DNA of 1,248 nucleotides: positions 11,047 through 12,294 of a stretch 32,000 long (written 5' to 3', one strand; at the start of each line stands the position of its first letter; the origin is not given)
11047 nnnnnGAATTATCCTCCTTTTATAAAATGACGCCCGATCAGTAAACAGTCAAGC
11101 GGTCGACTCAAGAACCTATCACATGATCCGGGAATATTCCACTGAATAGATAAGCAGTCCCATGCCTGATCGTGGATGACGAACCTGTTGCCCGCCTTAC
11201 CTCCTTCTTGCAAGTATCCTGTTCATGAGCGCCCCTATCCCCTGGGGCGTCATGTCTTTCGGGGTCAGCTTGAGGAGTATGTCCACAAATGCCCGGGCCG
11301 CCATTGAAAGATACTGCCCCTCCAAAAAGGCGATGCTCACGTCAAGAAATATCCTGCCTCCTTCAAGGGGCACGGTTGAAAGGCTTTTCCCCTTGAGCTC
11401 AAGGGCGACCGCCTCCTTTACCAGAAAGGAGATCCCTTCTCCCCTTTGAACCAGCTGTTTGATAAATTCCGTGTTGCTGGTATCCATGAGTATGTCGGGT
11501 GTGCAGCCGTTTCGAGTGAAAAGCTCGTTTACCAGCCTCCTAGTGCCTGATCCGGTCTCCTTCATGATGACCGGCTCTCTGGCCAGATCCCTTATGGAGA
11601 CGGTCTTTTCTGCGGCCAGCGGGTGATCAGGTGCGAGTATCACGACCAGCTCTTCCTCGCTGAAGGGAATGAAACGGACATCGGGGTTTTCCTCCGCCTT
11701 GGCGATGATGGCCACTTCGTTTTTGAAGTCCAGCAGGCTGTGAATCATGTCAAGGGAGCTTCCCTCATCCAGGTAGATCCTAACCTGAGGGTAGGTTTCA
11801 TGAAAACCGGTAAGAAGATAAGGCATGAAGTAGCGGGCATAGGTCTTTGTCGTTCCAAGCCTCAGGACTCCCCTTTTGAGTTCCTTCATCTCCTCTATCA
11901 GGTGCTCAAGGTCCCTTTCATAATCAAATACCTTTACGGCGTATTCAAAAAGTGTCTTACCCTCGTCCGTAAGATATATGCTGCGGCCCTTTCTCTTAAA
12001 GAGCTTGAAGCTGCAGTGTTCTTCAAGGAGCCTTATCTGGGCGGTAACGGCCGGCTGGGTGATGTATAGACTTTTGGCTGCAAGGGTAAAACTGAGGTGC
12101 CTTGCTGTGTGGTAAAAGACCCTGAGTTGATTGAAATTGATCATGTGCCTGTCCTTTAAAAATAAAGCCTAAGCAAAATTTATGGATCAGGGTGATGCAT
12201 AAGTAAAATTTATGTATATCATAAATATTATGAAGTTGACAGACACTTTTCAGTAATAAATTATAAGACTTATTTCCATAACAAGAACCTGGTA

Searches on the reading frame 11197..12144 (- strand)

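Call 14: search_protein_families(library=pfam, proteins=[window:11197-12144:-], max_evalue=0.001)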
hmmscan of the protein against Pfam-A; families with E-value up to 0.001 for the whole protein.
window:11197-12144:- (315 aa): 3 families
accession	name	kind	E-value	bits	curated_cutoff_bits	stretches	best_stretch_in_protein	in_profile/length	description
PF03466.25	LysR_substrate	-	8.9e-51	172.7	28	1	89-292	3-206/209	LysR substrate binding domain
PF00126.33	HTH_1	-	2.1e-20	72.9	26.6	1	4-63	1-60/60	Bacterial regulatory helix-turn-helix protein, lysR family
PF12727.12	PBP_like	-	4.2e-05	23.2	27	1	146-237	51-145/193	PBP superfamily domain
